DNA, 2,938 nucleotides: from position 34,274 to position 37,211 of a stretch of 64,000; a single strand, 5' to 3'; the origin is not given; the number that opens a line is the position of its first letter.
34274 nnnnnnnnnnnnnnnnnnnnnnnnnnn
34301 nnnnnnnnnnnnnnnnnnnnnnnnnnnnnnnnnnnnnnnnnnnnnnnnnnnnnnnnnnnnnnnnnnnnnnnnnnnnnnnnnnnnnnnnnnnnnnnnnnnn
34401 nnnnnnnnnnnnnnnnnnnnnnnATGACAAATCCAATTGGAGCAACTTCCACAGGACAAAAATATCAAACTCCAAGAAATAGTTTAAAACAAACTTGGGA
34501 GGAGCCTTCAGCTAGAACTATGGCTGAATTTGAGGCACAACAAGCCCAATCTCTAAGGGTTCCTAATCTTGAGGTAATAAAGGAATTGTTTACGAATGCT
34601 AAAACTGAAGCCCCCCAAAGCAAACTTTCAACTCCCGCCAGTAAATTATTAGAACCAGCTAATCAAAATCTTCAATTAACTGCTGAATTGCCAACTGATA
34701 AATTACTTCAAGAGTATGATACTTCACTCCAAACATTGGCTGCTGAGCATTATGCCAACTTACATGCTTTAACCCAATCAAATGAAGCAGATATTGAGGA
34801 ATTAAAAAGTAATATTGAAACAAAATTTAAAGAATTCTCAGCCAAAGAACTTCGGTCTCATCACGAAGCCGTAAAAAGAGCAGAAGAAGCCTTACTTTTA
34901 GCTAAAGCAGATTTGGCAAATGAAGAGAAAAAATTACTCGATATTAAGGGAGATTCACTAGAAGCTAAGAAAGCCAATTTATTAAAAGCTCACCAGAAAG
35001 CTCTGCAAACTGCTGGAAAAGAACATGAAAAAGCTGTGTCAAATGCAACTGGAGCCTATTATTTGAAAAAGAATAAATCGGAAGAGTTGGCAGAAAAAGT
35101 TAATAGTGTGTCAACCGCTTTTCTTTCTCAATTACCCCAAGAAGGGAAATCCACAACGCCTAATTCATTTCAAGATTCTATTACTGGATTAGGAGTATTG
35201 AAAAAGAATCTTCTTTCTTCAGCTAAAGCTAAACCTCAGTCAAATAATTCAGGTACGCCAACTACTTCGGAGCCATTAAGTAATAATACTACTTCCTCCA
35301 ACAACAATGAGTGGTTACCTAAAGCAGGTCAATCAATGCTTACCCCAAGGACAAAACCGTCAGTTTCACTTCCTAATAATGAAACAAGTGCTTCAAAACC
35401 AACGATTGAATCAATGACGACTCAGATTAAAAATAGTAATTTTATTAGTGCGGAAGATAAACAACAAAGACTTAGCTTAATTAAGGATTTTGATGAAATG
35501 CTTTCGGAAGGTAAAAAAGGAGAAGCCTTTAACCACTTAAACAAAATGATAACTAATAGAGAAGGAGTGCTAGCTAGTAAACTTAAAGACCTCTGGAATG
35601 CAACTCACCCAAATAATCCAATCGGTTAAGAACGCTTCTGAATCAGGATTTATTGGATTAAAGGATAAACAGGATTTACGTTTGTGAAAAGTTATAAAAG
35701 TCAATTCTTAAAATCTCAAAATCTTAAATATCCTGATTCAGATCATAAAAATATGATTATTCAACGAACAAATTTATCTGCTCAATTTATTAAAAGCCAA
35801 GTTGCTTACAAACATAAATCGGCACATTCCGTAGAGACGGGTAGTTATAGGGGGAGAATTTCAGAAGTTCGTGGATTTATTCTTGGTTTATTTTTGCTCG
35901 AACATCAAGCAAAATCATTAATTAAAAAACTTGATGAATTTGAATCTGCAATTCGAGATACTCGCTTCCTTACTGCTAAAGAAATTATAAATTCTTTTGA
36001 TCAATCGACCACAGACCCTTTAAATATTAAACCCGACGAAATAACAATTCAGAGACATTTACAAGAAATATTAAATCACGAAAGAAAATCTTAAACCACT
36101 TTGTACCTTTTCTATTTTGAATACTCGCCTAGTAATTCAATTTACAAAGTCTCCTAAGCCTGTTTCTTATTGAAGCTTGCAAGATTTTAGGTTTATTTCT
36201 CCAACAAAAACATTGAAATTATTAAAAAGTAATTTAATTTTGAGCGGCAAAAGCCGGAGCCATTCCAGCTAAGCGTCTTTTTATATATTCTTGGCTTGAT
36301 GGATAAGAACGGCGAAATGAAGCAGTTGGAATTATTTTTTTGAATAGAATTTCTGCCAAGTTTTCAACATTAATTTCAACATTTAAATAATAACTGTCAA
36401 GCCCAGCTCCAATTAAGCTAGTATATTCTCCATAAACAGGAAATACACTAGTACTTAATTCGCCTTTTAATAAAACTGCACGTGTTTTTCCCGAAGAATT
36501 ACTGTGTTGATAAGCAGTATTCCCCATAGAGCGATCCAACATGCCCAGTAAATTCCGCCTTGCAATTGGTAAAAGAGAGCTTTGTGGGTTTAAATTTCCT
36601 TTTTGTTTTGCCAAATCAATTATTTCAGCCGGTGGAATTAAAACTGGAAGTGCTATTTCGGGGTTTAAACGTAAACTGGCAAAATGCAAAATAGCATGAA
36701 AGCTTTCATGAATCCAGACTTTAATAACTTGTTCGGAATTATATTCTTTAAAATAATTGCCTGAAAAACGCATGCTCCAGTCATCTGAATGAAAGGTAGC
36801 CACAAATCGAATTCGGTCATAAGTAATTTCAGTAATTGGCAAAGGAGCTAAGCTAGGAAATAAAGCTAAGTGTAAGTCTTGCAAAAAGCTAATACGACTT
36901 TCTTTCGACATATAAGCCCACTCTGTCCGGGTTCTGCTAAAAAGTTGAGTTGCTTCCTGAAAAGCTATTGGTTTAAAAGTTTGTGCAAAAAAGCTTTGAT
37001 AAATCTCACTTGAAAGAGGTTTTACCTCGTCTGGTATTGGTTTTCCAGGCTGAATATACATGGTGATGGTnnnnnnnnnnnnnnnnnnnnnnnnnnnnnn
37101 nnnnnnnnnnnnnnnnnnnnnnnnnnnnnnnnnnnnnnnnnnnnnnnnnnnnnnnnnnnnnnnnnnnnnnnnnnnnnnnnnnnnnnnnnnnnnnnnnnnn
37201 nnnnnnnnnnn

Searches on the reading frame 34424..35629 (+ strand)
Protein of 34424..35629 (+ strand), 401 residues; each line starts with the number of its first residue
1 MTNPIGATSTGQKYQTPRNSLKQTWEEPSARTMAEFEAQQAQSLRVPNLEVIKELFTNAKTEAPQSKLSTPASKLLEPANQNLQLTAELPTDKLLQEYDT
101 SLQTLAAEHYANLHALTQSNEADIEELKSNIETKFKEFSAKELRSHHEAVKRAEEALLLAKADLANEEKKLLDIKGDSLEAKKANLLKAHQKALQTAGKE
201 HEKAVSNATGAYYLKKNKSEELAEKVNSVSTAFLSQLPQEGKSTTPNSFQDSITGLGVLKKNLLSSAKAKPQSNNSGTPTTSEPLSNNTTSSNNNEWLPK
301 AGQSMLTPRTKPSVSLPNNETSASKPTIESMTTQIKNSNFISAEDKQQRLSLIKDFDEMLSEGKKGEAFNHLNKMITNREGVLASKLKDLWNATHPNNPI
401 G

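Call 10: search_protein_families(library=pfam, proteins=[window:34424-35629:+], max_evalue=0.01)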
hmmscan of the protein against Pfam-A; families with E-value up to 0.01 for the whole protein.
window:34424-35629:+ (401 aa): 0 families

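Call 12: find_encoding_contigs(protein=window:34424-35629:+, flank=10000, max_places=6)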
Protein window:34424-35629:+ (401 aa): no gene with exactly this product is on record in the collection.

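Call 15: find_homologous_proteins(query=window:34424-35629:+, max_evalue=0.01)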
Query window:34424-35629:+ (401 aa): 1 proteins with E <= 0.01 among 8000 candidates.
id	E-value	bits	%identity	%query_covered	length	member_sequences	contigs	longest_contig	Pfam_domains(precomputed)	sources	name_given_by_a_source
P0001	3.6e-248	841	100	100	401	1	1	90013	-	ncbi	-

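Call 16: find_encoding_contigs(protein=P0001, flank=10000)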
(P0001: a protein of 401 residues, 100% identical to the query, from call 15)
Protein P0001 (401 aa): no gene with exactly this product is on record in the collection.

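Call 18: find_encoding_contigs(protein=P0005, flank=10000)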
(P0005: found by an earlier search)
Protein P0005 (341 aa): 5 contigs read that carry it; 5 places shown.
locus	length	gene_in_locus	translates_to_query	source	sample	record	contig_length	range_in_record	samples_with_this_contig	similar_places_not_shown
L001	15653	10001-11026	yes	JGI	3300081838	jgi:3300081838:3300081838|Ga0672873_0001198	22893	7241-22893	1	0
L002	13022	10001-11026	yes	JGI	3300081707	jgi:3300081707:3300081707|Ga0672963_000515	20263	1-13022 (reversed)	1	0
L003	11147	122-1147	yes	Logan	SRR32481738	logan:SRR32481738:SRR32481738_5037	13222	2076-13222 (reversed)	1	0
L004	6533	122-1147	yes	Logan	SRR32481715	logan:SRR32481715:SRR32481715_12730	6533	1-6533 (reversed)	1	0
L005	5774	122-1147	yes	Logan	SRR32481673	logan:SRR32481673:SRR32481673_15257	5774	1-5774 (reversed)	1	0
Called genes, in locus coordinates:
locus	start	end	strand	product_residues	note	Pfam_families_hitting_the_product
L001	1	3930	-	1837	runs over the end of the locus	PF04997:RNA_pol_Rpb1_1, PF00623:RNA_pol_Rpb1_2, PF04983:RNA_pol_Rpb1_3, PF05000:RNA_pol_Rpb1_4, PF04998:RNA_pol_Rpb1_5, PF01333:Apocytochr_F_C (faint)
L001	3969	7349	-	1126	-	PF04563:RNA_pol_Rpb2_1, PF04561:RNA_pol_Rpb2_2, PF04565:RNA_pol_Rpb2_3, PF10385:RNA_pol_Rpb2_45, PF00562:RNA_pol_Rpb2_6, PF04560:RNA_pol_Rpb2_7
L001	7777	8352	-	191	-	-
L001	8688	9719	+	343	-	-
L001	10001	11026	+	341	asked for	PF01116:F_bP_aldolase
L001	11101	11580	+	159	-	PF18291:HU-HIG (weak), PF00216:Bac_DNA_binding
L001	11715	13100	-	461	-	PF00483:NTP_transferase (weak), PF12804:NTP_transf_3, PF00132:Hexapep, PF25084:LbH_EIF2B (weak), PF25087:GMPPB_C, PF00132:Hexapep, PF14602:Hexapep_2 (weak)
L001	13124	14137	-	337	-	PF00953:Glycos_transf_4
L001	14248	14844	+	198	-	PF01327:Pep_deformylase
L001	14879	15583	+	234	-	-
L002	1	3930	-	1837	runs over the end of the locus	PF04997:RNA_pol_Rpb1_1, PF00623:RNA_pol_Rpb1_2, PF04983:RNA_pol_Rpb1_3, PF05000:RNA_pol_Rpb1_4, PF04998:RNA_pol_Rpb1_5, PF01333:Apocytochr_F_C (faint)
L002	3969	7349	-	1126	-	PF04563:RNA_pol_Rpb2_1, PF04561:RNA_pol_Rpb2_2, PF04565:RNA_pol_Rpb2_3, PF10385:RNA_pol_Rpb2_45, PF00562:RNA_pol_Rpb2_6, PF04560:RNA_pol_Rpb2_7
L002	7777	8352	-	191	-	-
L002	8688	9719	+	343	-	-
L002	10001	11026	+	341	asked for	PF01116:F_bP_aldolase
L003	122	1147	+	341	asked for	PF01116:F_bP_aldolase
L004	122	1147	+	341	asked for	PF01116:F_bP_aldolase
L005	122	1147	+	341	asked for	PF01116:F_bP_aldolase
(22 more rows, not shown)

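Call 19: find_encoding_contigs(protein=P0008, flank=10000)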
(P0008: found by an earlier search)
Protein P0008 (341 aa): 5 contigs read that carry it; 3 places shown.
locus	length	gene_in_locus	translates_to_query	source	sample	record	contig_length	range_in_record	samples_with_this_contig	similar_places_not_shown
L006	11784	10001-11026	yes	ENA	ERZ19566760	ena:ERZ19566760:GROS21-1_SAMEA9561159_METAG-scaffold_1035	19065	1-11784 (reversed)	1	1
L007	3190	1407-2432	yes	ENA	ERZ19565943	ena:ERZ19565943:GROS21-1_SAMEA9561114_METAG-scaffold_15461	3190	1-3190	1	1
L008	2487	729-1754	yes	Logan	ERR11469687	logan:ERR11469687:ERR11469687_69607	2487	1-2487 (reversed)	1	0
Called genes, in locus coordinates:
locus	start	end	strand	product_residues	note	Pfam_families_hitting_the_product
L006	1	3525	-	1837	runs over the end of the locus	PF04997:RNA_pol_Rpb1_1, PF00623:RNA_pol_Rpb1_2, PF04983:RNA_pol_Rpb1_3, PF05000:RNA_pol_Rpb1_4, PF04998:RNA_pol_Rpb1_5, PF01333:Apocytochr_F_C (faint), PF21668:RPOC_hybrid (faint)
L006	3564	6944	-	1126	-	PF04563:RNA_pol_Rpb2_1, PF04561:RNA_pol_Rpb2_2, PF04565:RNA_pol_Rpb2_3, PF10385:RNA_pol_Rpb2_45, PF00562:RNA_pol_Rpb2_6, PF04560:RNA_pol_Rpb2_7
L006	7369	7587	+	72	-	-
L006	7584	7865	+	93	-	PF05016:ParE_toxin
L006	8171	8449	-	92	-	-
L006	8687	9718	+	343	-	-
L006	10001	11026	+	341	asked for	PF01116:F_bP_aldolase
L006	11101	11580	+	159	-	PF18291:HU-HIG (weak), PF00216:Bac_DNA_binding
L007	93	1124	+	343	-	-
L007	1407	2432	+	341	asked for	PF01116:F_bP_aldolase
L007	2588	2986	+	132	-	PF00216:Bac_DNA_binding, PF18291:HU-HIG (weak)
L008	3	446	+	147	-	?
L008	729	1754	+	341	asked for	PF01116:F_bP_aldolase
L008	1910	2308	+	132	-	PF00216:Bac_DNA_binding, PF18291:HU-HIG (weak)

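Call 49: search_protein_families(library=ncbifam, proteins=[window:34424-35629:+], max_evalue=0.1)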
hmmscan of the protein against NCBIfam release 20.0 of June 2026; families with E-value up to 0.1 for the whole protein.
window:34424-35629:+ (401 aa): 1 family
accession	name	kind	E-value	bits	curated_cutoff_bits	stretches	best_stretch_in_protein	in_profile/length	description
TIGR01554.3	major_cap_HK97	equivalog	0.0065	15.6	27.5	1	126-274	3-145/385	phage major capsid protein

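Call 50: search_protein_representatives(protein=window:34424-35629:+)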
Query: 401 residues. Proteins with E-value up to 0.001 (for the whole library): 3; up to 1e-10: 2; up to 1e-30: 1. The best 3 are listed.
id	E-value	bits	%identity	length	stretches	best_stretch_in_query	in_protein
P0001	1.2e-248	840.5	100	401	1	1-401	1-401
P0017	5.4e-29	118.1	50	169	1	243-401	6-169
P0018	2.9e-04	36.7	38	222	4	279-312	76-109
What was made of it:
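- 34424..35629 (+): 401-aa mosaic gene. Codons 1-5 are shared with the orthologue. The middle, 34439-35315, is variable (disordered plus long helices). The C-terminal part from 35316 is conserved and ends in a 4-helix domain. phmmer finds P0017 (169 aa, E=5e-29; call 50).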

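Call 52: find_encoding_contigs(protein=P0017, flank=10000)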
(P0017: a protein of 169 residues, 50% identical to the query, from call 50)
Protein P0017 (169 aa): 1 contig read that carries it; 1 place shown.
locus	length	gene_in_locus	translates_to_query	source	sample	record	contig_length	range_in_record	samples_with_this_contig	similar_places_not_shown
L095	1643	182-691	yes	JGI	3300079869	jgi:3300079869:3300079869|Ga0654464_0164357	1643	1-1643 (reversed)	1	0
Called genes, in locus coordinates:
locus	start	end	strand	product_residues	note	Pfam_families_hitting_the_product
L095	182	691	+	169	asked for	-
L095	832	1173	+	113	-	-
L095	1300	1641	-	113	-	?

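Call 57: find_homologous_proteins(query=P0017, max_evalue=0.001)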
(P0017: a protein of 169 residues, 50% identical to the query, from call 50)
Query P0017 (169 aa): 1 proteins with E <= 0.001 among 108 candidates.
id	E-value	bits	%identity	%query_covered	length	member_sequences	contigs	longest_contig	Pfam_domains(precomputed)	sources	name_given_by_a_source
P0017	1.5e-101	355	100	100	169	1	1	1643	-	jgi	jgi:hypothetical protein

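Call 58: find_homologous_proteins(query=L095:832-1173:+, max_evalue=0.001)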
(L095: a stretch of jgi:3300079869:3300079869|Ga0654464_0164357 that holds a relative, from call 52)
Query L095:832-1173:+ (113 aa): 2 proteins with E <= 0.001 among 5 candidates.
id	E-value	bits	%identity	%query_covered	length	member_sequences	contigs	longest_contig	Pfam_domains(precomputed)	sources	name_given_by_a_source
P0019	3.5e-65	234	100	100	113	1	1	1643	-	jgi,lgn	jgi:hypothetical protein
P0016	1.1e-56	207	91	100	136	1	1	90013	-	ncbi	-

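Call 59: find_encoding_contigs(protein=P0019, flank=10000, max_places=10)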
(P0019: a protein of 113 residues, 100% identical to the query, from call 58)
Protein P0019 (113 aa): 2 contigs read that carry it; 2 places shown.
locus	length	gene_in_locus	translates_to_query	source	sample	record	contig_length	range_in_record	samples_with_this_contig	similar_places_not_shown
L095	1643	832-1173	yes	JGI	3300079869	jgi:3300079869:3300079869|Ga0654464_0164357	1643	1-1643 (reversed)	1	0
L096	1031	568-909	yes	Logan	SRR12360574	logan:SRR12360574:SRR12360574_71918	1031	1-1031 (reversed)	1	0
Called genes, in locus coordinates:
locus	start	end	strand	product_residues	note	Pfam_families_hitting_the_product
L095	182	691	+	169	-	-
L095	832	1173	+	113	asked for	-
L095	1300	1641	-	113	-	?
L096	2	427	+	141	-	?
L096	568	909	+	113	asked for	-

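Call 65: predict_structure(protein=window:34424-35629:+)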
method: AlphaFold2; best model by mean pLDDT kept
length: 401 residues; sequences in the alignment: 1
mean_pLDDT: 57.1   pTM: 0.25
mean pLDDT of the five models: 57.1, 57.0, 55.5, 53.5, 50.3
residues with pLDDT >= 90: 26; 70-90: 98; 50-70: 103; < 50: 174
segments of 3 or more residues with pLDDT < 50: 1-90, 236-253, 266-323
pLDDT, mean of each block of 10 residues (from residue 1): 33 35 35 42 36 38 34 39 40 63 67 65 71 65 67 74 75 60 72 73 60 52 59 46 42 51 45 34 32 34 33 32 66 89 90 92 89 85 87 83 68
secondary structure, 60 per line:
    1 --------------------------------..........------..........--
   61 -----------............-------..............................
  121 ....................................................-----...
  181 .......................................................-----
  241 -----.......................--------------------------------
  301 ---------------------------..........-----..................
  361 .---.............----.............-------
elements in order: H33-42 H49-58 H72-83 H91-172 H178-235 H246-268 H328-337 H343-361 H365-377 H382-394

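Call 91: find_encoding_contigs(protein=P0013, flank=10000)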
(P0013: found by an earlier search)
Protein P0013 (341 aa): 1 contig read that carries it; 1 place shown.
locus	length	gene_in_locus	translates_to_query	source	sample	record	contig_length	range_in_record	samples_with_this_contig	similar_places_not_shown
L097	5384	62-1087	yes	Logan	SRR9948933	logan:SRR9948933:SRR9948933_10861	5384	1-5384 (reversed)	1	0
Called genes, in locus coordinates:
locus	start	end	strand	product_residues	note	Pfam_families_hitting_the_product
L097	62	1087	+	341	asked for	PF01116:F_bP_aldolase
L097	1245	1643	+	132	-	PF00216:Bac_DNA_binding, PF18291:HU-HIG (weak)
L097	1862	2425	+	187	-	PF10520:Lipid_desat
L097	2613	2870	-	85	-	-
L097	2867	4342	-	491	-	PF00749:tRNA-synt_1c, PF19269:Anticodon_2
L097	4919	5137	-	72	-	PF01783:Ribosomal_L32p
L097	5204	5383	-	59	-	?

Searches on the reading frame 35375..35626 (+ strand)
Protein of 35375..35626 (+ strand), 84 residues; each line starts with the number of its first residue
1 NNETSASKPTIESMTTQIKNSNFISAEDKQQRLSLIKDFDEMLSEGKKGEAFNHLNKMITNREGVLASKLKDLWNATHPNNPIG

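Call 69: predict_structure(protein=window:35375-35626:+)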
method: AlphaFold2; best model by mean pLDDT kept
length: 84 residues; sequences in the alignment: 1
mean_pLDDT: 87.6   pTM: 0.73
mean pLDDT of the five models: 87.6, 86.8, 86.1, 85.2, 84.7
residues with pLDDT >= 90: 60; 70-90: 16; 50-70: 4; < 50: 4
segments of 3 or more residues with pLDDT < 50: 1-4
pLDDT, mean of each block of 10 residues (from residue 1): 57 92 91 94 94 93 88 92 85
secondary structure, 60 per line:
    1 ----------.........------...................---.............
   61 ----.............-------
elements in order: H11-19 H26-44 H48-60 H65-77

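Call 72: fold_search(model_id=the predicted structure, library=pdb)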
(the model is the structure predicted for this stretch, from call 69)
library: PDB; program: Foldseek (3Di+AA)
matches with E <= 10: 86; with E <= 0.001: 0
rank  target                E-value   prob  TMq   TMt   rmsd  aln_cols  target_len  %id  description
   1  7bqn_MODEL_1_A        1.4e+00  0.20  0.35  0.28   7.3        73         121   20  Solution NMR structure of fold-C Rei; de novo designed protein with an asymmetric all-alpha topology (released 2021-04-07)
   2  9ynu_D                2.2e+00  0.33  0.44  0.09   7.6        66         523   20  Tra1 and core modules including core tip of ctSAGA complex (released 2025-12-03)
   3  3jck_MODEL_1_H        2.6e+00  0.25  0.43  0.17   6.6        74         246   22  Structure of the yeast 26S proteasome lid sub-complex (released 2016-01-20)
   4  5mpb_T                3.3e+00  0.20  0.46  0.16   7.2        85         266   24  26S proteasome in presence of AMP-PNP (s3) (released 2017-03-08)
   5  3h0n                  3.5e+00  0.28  0.44  0.22   7.1        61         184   18  Crystal structure of a duf1470 family protein (jann_2411) from jannaschia sp. ccs1 at 1.45 A resolution (released 2009-04-21)
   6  2fyo                  3.7e+00  0.11  0.31  0.06   8.1        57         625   21  Crystal structure of rat carnitine palmitoyltransferase 2 in space group P43212 (released 2007-02-08)
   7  7sgz_E                4.2e+00  0.30  0.45  0.13   4.4        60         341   23  Structure of the yeast Rad24-RFC loader bound to DNA and the closed 9-1-1 clamp (released 2022-03-23)
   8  2h4t_A                4.2e+00  0.09  0.30  0.06   8.4        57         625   19  Crystal structure of rat carnitine palmitoyltransferase II (released 2006-07-25)
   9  9c8u_B                4.2e+00  0.06  0.28  0.10  12.3        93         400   17  Human PRC2 - RvLEAM (short) (1:6 molar ratio), cross-linked 10 min (released 2024-09-04)
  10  7lou_A                4.4e+00  0.13  0.41  0.08   9.6        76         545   16  Crystal structure of Clostridium difficile Toxin B (TcdB) glucosyltransferase in complex with UDP and isofagomine (released 2021-11-17)
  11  1s8n                  4.7e+00  0.15  0.38  0.20   5.7        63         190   11  Crystal structure of Rv1626 from Mycobacterium tuberculosis (released 2004-09-21)
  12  9llg_R                5.0e+00  0.20  0.51  0.14  10.2        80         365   19  Cryo-EM structure of D1R in complex with de novo designed negative allosteric GEM targeting TM5/6/7 (released 2026-03-04)
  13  5k2b                  5.0e+00  0.14  0.45  0.12   9.8        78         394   17  2.5 angstrom A2a adenosine receptor structure with MR phasing using XFEL data (released 2016-09-21)
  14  2vkh_C                5.0e+00  0.11  0.40  0.09   5.5        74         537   16  CRYSTAL STRUCTURE OF THE CATALYTIC DOMAIN OF LETHAL TOXIN FROM CLOSTRIDIUM SORDELLII IN COMPLEX WITH UDP-GLC AND CALCI (released 2008-03-18)
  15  2deb_B                5.0e+00  0.08  0.30  0.06   8.1        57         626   21  Crystal structure of rat carnitine palmitoyltransferase 2 in space group C2221 (released 2007-02-10)
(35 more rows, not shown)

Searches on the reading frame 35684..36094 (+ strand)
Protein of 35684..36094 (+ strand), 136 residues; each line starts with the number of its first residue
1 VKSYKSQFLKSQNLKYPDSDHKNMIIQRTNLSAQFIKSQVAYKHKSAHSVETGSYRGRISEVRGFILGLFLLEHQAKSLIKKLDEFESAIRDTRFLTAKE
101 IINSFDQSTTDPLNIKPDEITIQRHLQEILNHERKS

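Call 10: search_protein_families(library=pfam, proteins=[window:35684-36094:+], max_evalue=0.01)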
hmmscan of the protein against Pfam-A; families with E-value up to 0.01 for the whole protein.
window:35684-36094:+ (136 aa): 0 families

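Call 49: search_protein_families(library=ncbifam, proteins=[window:35684-36094:+], max_evalue=0.1)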
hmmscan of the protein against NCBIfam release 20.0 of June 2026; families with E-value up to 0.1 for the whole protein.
window:35684-36094:+ (136 aa): 1 family
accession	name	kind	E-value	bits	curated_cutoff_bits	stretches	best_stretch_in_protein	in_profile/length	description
NF041667.1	GvpU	equivalog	0.033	14.5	70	1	29-68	72-115/117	gas vesicle accessory protein GvpU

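Call 68: find_encoding_contigs(protein=window:35753-36094:+, flank=10000, max_places=10)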
Protein window:35753-36094:+ (113 aa): no gene with exactly this product is on record in the collection.

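Call 88: search_protein_families(library=pfam, proteins=[window:35753-36094:+], max_evalue=0.01)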
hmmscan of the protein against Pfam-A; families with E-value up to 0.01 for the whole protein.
window:35753-36094:+ (113 aa): 0 families

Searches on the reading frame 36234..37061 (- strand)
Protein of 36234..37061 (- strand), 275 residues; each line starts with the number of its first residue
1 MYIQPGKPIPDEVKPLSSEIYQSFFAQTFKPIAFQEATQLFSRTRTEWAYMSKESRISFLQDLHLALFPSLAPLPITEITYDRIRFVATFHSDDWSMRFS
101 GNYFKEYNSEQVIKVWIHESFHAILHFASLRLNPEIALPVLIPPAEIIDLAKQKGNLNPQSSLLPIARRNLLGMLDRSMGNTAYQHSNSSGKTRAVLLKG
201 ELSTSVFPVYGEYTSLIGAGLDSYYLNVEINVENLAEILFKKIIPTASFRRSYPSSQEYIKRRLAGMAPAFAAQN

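Call 10: search_protein_families(library=pfam, proteins=[window:36234-37061:-], max_evalue=0.01)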
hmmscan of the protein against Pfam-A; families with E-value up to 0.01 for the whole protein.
window:36234-37061:- (275 aa): 1 family
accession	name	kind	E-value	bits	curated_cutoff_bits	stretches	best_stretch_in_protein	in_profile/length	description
PF10263.15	SprT-like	-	0.005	17.1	25.6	1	92-129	41-78/108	SprT-like family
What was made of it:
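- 36234..37061 (-): 275-aa conserved neighbour with an HExxH motif. It is context only, used as the yardstick for neutral divergence. Weak SprT-like hit below the cutoff (call 10).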

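Call 38: find_encoding_contigs(protein=window:36234-37061:-, flank=10000)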
Protein window:36234-37061:- (275 aa): 2 contigs read that carry it; 2 places shown.
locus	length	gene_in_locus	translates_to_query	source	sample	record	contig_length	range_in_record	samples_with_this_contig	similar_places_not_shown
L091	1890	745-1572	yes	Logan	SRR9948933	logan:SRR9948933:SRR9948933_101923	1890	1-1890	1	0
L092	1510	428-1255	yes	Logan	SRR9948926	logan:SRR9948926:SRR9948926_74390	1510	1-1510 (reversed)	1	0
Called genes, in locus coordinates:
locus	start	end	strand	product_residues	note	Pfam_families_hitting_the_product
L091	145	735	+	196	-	PF00117:GATase, PF07722:Peptidase_C26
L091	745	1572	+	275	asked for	-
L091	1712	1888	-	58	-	?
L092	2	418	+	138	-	?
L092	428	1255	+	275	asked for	-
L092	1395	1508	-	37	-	?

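Call 49: search_protein_families(library=ncbifam, proteins=[window:36234-37061:-], max_evalue=0.1)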
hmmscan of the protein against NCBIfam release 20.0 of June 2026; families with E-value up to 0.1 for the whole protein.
window:36234-37061:- (275 aa): 0 families
